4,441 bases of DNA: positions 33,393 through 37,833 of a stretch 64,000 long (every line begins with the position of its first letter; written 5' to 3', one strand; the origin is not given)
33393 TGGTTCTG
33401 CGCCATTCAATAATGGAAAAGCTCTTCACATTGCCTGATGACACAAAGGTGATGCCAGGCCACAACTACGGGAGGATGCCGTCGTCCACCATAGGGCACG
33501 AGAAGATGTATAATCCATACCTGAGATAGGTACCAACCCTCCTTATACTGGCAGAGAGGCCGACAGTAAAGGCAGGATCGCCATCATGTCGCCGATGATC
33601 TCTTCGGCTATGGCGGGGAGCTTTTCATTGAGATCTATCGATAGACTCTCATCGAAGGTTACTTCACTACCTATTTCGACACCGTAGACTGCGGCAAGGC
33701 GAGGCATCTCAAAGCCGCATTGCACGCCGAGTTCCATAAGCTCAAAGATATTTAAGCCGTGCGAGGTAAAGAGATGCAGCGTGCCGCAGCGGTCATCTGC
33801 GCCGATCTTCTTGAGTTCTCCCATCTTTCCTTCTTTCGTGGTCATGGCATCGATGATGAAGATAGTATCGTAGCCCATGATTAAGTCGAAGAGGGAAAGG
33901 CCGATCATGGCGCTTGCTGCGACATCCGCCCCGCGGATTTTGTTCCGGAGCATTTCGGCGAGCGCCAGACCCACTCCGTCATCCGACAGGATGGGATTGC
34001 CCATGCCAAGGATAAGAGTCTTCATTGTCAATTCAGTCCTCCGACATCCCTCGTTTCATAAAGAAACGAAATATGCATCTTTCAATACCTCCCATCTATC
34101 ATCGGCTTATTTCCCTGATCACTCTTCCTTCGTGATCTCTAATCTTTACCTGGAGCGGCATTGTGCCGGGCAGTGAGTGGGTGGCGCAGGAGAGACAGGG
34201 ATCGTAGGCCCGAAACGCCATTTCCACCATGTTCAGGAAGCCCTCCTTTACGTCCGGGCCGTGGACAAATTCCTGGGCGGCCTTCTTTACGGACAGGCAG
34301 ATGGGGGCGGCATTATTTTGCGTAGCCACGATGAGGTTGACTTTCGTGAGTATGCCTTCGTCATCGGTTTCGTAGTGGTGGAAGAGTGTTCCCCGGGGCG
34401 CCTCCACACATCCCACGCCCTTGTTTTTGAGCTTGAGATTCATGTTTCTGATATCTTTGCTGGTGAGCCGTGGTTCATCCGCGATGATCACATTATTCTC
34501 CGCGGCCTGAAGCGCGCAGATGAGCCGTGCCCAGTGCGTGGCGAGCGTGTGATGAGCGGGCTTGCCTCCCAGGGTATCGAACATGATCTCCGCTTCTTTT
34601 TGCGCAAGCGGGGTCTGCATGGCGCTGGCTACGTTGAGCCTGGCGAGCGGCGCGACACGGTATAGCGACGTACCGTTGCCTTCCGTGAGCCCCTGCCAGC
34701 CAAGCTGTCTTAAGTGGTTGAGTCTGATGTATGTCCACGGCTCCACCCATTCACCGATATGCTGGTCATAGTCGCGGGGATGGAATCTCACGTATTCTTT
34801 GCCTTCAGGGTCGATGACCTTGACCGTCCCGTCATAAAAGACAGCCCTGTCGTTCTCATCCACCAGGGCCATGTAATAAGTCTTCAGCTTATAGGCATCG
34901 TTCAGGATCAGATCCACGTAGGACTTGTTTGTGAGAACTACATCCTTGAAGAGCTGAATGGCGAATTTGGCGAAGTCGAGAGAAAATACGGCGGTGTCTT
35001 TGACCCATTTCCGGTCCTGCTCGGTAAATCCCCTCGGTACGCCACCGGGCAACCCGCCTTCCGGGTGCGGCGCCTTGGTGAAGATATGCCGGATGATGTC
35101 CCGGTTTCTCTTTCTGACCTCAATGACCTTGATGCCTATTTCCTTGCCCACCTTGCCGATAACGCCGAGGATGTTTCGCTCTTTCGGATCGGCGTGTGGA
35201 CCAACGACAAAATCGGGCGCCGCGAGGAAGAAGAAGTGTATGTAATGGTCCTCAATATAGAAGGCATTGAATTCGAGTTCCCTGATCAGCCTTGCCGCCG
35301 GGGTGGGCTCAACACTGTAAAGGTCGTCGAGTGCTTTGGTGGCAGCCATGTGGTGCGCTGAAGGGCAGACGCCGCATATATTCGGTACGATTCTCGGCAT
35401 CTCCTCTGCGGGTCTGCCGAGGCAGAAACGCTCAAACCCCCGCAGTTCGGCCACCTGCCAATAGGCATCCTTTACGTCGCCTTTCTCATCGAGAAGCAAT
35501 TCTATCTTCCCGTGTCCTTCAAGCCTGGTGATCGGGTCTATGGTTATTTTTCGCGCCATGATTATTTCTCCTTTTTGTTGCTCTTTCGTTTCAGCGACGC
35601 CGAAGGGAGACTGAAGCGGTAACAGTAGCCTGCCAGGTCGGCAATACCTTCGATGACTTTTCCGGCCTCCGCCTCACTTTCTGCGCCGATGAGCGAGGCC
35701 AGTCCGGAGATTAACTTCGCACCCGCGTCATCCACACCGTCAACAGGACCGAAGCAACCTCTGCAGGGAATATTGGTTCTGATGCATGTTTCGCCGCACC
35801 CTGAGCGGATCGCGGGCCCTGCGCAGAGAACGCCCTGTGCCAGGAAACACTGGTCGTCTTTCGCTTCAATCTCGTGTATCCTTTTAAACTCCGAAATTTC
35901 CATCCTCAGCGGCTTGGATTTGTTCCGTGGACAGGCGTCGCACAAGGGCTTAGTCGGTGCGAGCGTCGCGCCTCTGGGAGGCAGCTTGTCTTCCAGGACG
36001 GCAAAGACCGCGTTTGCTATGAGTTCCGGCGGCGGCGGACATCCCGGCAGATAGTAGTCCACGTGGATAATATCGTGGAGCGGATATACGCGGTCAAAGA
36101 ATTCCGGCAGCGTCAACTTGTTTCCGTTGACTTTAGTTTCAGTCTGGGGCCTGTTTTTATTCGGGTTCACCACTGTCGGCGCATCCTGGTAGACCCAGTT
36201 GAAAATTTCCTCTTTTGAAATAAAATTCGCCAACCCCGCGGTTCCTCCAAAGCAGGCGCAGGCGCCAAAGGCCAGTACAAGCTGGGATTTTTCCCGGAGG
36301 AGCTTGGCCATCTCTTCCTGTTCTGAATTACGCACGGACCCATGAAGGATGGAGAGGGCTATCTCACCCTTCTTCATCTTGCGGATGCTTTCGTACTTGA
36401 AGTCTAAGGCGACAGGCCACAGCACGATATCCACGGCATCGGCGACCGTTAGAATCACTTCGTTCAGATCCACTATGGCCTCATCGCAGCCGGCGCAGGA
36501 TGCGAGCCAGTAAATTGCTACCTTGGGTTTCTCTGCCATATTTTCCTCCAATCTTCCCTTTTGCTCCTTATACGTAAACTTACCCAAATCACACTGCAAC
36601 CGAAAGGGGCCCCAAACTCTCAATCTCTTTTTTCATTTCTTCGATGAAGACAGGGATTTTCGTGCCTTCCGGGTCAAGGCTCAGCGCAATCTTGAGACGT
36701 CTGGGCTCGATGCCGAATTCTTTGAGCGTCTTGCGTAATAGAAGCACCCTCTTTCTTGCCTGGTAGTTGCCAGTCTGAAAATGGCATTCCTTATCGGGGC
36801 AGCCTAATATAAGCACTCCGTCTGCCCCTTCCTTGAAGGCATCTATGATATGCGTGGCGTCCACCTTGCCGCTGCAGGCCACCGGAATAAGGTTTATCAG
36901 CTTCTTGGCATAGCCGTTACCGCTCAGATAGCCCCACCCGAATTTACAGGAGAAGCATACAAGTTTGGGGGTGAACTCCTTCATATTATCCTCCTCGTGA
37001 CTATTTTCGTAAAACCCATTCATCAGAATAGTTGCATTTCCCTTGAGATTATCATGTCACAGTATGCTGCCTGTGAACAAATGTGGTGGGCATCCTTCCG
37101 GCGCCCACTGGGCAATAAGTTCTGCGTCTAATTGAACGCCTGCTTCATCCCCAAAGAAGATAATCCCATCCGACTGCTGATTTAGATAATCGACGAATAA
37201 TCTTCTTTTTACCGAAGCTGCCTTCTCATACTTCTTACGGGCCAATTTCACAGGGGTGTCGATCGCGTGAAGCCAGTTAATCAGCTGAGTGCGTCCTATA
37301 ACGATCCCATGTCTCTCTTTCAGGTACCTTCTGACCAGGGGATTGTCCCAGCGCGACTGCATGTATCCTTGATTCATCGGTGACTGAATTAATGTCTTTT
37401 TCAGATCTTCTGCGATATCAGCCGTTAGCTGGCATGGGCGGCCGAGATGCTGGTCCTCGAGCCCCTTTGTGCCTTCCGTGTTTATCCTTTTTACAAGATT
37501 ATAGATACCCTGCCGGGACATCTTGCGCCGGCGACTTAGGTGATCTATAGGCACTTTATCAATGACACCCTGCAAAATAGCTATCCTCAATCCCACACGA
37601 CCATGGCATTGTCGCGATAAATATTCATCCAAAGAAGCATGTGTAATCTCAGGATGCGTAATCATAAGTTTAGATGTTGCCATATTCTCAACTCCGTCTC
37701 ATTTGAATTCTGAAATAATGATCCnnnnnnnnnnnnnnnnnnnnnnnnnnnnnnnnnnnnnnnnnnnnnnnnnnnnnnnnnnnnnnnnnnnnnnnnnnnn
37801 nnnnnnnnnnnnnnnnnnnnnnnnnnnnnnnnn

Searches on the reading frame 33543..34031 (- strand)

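Call 4: search_protein_families(library=pfam, proteins=[window:33543-34031:-])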
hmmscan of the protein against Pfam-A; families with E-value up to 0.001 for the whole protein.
window:33543-34031:- (162 aa): 1 family
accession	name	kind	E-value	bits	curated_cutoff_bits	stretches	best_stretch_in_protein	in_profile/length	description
PF01750.23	HycI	-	0.00077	19.8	23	0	44-146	26-128/130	Hydrogenase maturation protease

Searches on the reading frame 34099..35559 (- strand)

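Call 4: search_protein_families(library=pfam, proteins=[window:34099-35559:-])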
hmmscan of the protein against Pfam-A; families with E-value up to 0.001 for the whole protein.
window:34099-35559:- (486 aa): 1 family
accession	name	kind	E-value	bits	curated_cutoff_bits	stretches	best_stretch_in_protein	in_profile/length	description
PF00374.24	NiFeSe_Hases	-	4.3e-32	112.2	25.8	2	40-118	1-79/508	Nickel-dependent hydrogenase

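Call 54: search_protein_families(library=ncbifam, proteins=[window:34099-35559:-], max_evalue=0.00001)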
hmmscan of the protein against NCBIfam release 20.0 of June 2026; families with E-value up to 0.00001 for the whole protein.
window:34099-35559:- (486 aa): 9 families
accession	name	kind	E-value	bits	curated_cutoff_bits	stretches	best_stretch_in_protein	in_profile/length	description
NF041785.2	VhuA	equivalog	1.8e-109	366.1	800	1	4-431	3-416/418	F420-non-reducing hydrogenase Vhu subunit A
NF033181.1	NiFeSe_hydrog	equivalog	9.8e-51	173.2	600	2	3-126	2-127/507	nickel-dependent hydrogenase large subunit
NF045518.1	H2_NiFeSe_large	exception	2.1e-48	165.3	780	1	4-463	3-482/485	NiFeSe hydrogenase large subunit HysA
TIGR03295.1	frhA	equivalog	2.7e-38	132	392.5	2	1-206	1-198/412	coenzyme F420 hydrogenase subunit alpha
NF040828.1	sulfhyd_ShyA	equivalog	2.3e-37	128.9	700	2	5-209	3-199/415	NAD(P)-dependent hydrogenase/sulfhydrogenase 2 subunit alpha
NF040832.1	sulfhyd_HydA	equivalog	1.6e-28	99.9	880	1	4-461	4-422/426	NADPH-dependent hydrogenase/sulfhydrogenase 1 subunit alpha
NF007778.0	PRK10467.1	equivalog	1.1e-25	89.9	969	1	1-118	1-117/567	hydrogenase 2 large subunit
NF007550.0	PRK10170.1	equivalog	1.4e-22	79.8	1101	1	2-118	16-132/597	Ni/Fe-hydrogenase large subunit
NF041786.2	VhuU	equivalog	2.8e-10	39.8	70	1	437-463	3-29/45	F420-non-reducing hydrogenase selenoprotein subunit VhuU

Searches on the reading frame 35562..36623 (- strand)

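Call 4: search_protein_families(library=pfam, proteins=[window:35562-36623:-])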
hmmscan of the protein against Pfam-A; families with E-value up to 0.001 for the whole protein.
window:35562-36623:- (353 aa): 1 family
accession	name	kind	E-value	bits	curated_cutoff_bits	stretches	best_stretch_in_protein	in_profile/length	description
PF01058.29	Oxidored_q6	-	2.8e-22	79.2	27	1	43-208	1-127/128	NADH ubiquinone oxidoreductase, 20 Kd subunit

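Call 54: search_protein_families(library=ncbifam, proteins=[window:35562-36623:-], max_evalue=0.00001)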
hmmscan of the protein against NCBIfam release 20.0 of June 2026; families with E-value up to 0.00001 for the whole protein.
window:35562-36623:- (353 aa): 5 families
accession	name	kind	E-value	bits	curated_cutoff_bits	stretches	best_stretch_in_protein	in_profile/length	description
NF045875.1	F420_non_VhuG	exception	2.6e-60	204.1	450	1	29-347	1-284/286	F420-non-reducing hydrogenase subunit VhuG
NF040836.1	sulfhyd_HydD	equivalog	1.1e-18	67.4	500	1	31-162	4-128/261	NADPH-dependent hydrogenase/sulfhydrogenase 1 subunit delta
TIGR03294.1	FrhG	equivalog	3.6e-17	62.9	245.5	2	166-214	98-145/228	coenzyme F420 hydrogenase subunit gamma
NF040831.1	sulfhyd_ShyD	equivalog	1.2e-12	47.9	460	1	34-299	2-213/240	NAD(P)-dependent hydrogenase/sulfhydrogenase 2 subunit delta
NF005012.1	PRK06411.1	subfamily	6.9e-06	25.7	116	0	182-209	127-154/166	NADH-quinone oxidoreductase subunit NuoB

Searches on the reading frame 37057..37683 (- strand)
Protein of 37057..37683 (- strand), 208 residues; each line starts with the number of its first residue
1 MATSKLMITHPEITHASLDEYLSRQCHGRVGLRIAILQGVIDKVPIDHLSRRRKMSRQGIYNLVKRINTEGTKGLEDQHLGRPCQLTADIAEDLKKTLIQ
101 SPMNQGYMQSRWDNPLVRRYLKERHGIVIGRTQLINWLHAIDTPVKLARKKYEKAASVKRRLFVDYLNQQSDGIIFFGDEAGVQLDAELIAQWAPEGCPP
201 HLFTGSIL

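Call 4: search_protein_families(library=pfam, proteins=[window:37057-37683:-])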
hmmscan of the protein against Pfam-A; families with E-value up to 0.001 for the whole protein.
window:37057-37683:- (208 aa): 3 families
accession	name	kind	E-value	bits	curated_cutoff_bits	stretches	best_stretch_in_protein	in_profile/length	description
PF13565.12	HTH_32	-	2.3e-09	38.1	33.7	1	60-137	2-72/73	Homeodomain-like domain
PF13518.12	HTH_28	-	0.00027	21.4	25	1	33-83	2-51/52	Helix-turn-helix domain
PF13551.12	HTH_29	-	0.00063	20.2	28.1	0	33-83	1-53/64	Winged helix-turn helix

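Call 54: search_protein_families(library=ncbifam, proteins=[window:37057-37683:-], max_evalue=0.00001)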
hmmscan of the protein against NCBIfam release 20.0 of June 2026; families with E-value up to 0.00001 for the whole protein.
window:37057-37683:- (208 aa): 1 family
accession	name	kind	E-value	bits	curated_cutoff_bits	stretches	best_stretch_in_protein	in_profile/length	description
NF033545.0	transpos_IS630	equivalog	1e-20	74.4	100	1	33-200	2-172/299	IS630 family transposase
